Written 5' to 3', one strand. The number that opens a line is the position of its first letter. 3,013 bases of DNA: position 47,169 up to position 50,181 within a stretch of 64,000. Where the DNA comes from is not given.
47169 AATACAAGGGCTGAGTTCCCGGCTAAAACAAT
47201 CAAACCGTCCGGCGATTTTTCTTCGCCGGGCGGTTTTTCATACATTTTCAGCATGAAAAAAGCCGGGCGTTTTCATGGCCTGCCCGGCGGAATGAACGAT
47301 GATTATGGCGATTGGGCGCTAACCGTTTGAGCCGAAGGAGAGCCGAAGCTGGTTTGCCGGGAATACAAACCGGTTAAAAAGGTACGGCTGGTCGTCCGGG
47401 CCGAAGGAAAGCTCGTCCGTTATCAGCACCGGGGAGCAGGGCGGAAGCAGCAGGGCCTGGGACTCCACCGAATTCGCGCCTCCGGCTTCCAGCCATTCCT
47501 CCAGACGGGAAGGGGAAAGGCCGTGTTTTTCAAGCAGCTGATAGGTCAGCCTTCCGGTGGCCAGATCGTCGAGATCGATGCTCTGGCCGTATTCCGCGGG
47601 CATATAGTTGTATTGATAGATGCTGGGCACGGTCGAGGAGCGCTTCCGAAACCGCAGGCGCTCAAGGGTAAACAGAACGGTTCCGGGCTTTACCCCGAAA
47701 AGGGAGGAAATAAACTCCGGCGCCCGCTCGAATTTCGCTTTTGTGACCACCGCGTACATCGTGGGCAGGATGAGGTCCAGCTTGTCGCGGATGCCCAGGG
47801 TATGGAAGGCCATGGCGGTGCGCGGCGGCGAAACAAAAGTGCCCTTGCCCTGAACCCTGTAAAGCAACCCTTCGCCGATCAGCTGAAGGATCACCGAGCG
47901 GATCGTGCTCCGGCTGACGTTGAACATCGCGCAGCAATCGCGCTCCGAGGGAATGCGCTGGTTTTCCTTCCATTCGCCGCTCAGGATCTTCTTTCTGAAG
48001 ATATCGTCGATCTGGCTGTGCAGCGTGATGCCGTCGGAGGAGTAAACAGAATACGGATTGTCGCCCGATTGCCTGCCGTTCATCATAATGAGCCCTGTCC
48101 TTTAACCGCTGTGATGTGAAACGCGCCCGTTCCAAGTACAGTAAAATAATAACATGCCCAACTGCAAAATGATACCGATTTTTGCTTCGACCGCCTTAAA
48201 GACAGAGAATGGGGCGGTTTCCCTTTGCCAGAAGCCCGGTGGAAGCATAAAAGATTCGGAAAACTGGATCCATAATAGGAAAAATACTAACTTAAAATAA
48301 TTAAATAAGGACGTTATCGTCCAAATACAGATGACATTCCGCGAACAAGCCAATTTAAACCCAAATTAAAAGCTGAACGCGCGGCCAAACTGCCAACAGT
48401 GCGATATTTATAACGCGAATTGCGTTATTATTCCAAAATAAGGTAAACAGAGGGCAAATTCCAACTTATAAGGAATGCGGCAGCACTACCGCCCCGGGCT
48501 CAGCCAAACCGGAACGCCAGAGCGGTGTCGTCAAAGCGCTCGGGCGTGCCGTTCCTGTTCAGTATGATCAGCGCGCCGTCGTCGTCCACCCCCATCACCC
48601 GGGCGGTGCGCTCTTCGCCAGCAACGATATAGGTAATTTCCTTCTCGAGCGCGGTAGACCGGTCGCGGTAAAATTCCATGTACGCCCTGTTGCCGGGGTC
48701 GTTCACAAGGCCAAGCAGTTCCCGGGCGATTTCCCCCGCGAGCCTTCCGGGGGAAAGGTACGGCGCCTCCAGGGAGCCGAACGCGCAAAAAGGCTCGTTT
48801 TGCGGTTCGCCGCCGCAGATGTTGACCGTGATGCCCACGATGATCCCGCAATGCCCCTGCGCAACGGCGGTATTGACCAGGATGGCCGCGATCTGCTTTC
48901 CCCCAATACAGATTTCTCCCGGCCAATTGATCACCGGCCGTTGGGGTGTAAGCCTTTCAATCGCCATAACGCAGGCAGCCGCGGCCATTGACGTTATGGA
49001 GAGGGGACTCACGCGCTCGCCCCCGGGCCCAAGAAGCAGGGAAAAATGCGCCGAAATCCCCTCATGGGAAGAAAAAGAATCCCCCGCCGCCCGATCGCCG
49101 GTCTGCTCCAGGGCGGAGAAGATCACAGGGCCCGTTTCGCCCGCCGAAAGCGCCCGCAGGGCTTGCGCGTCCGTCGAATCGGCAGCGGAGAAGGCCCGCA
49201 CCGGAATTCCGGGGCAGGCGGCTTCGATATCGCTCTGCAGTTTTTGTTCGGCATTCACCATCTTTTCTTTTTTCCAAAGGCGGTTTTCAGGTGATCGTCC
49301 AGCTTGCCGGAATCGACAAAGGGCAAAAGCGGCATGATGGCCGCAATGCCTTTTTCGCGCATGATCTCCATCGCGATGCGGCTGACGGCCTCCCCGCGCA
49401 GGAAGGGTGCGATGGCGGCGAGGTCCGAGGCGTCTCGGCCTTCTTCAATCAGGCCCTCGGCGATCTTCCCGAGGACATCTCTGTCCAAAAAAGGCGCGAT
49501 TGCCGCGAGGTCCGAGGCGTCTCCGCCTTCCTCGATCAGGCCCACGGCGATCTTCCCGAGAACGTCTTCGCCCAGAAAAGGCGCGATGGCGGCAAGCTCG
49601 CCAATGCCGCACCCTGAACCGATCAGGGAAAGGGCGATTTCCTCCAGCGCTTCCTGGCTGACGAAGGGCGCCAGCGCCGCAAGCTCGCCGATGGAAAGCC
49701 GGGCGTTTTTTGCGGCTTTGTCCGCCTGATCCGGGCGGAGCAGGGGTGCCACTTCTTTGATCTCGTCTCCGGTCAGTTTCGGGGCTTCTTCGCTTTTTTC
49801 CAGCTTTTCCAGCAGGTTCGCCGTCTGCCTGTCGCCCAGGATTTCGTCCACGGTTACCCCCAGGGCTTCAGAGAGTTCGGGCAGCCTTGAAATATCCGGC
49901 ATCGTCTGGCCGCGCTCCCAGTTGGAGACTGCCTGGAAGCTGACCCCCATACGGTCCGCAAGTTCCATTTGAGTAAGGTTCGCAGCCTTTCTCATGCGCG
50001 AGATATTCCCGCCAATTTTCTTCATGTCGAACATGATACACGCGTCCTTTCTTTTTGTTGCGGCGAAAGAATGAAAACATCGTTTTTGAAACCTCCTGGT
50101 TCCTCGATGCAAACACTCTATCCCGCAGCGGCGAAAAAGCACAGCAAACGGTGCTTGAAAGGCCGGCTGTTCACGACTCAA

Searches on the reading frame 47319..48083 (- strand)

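Call 64: search_protein_families(library=pfam, proteins=[window:47319-48083:-], max_evalue=0.01)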
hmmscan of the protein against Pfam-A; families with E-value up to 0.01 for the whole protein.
window:47319-48083:- (254 aa): 3 families
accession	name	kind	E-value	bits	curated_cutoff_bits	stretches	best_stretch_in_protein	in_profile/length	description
PF07702.18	UTRA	-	3.2e-18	66.3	23.8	1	114-245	11-139/141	UTRA domain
PF00392.27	GntR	-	2.2e-16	59.7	27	1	23-84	3-64/64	Bacterial regulatory proteins, gntR family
PF13518.12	HTH_28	-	0.001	19.6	25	0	48-73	16-41/52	Helix-turn-helix domain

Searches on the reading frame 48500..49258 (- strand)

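Call 64: search_protein_families(library=pfam, proteins=[window:48500-49258:-], max_evalue=0.01)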
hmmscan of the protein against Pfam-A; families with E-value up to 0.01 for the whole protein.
window:48500-49258:- (252 aa): 1 family
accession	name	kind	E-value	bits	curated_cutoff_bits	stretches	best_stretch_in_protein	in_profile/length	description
PF02237.23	BPL_C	-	0.0099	16.2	21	0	205-239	3-37/48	Biotin protein ligase C terminal domain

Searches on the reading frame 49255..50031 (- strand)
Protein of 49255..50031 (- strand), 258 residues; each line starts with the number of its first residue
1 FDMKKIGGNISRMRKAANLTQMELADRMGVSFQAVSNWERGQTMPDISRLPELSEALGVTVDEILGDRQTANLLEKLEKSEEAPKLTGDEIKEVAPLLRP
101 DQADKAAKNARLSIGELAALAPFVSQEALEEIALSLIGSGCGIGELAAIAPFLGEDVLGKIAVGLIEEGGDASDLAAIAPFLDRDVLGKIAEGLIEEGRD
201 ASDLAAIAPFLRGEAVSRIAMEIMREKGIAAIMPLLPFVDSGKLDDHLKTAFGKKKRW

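Call 64: search_protein_families(library=pfam, proteins=[window:49255-50031:-], max_evalue=0.01)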
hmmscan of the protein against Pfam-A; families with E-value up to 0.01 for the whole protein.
window:49255-50031:- (258 aa): 6 families
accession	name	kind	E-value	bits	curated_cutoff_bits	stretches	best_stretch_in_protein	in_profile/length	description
PF01381.28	HTH_3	-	1.1e-16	61.1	23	1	11-64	2-55/55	Helix-turn-helix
PF13560.12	HTH_31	-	4.8e-10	40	27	1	12-63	8-60/64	Helix-turn-helix domain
PF12844.13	HTH_19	-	2.6e-07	30.9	30.2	1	9-64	3-58/64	Helix-turn-helix domain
PF13443.12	HTH_26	-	1e-05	26.1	22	1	9-66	1-59/63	Cro/C1-type HTH DNA-binding domain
PF07022.19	Phage_CI_repr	-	4.1e-05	24.3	22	1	10-66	3-59/65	Bacteriophage CI repressor helix-turn-helix domain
PF15731.11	MqsA_antitoxin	-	0.0008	20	30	1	8-48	72-112/131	Antitoxin component of bacterial toxin-antitoxin system, MqsA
